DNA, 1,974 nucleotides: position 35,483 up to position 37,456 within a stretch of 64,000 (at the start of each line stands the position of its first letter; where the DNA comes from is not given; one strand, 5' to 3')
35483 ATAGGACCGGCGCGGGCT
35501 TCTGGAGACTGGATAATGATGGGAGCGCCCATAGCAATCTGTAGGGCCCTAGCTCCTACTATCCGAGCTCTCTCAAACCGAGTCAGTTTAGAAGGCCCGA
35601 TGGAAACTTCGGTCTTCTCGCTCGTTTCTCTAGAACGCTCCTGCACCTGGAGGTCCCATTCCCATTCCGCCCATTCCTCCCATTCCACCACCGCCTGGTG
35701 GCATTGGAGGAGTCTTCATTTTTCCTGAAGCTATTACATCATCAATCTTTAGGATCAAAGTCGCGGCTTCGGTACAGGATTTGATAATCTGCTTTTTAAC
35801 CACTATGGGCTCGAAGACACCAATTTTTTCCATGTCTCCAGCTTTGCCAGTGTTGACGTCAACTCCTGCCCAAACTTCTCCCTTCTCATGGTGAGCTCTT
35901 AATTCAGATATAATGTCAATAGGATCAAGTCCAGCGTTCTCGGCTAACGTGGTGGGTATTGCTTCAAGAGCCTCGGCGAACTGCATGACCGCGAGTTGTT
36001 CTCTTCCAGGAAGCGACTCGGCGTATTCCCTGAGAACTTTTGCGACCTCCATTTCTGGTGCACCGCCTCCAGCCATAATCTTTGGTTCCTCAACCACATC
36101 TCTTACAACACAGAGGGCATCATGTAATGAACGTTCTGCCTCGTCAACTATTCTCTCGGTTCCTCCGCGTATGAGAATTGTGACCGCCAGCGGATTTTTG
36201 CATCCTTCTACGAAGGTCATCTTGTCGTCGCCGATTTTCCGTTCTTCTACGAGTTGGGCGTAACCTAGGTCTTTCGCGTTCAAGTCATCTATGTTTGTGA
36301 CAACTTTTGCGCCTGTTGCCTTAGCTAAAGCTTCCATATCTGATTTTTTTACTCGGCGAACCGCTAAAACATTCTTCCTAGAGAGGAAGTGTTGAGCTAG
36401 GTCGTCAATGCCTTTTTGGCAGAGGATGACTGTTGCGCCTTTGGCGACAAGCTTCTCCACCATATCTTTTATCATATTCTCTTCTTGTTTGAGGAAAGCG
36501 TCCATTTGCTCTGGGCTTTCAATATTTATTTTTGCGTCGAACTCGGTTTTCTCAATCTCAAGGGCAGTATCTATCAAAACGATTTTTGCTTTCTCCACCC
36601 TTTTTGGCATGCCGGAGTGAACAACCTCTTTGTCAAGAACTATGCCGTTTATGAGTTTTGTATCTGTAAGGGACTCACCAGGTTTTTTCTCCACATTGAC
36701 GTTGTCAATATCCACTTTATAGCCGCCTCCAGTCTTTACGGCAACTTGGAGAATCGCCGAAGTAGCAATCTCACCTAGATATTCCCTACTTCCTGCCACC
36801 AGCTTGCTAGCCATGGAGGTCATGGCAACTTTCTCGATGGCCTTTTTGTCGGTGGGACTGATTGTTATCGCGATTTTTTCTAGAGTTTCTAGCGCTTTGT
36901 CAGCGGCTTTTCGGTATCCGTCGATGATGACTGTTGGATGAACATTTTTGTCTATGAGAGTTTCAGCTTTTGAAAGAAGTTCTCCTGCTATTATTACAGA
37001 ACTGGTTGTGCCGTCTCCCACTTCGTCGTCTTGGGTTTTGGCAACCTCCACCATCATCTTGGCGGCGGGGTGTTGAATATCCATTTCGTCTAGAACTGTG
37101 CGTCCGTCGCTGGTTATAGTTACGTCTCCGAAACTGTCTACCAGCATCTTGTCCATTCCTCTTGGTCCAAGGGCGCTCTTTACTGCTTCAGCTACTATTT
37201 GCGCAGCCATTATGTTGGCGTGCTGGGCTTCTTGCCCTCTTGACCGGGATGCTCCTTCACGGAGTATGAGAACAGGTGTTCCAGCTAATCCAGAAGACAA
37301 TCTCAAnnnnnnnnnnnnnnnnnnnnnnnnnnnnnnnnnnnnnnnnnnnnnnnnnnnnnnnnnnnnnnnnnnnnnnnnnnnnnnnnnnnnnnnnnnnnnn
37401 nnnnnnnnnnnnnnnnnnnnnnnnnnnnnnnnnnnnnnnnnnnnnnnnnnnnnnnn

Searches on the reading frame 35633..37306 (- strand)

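Call 79: search_protein_families(library=pfam, proteins=[window:35633-37306:-], max_evalue=0.001)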
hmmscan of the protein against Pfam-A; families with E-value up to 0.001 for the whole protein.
window:35633-37306:- (558 aa): 1 family
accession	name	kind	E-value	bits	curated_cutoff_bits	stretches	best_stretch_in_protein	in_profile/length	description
PF00118.29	Cpn60_TCP1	-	1.5e-193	644.4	34.3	1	38-527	1-488/490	TCP-1/cpn60 chaperonin family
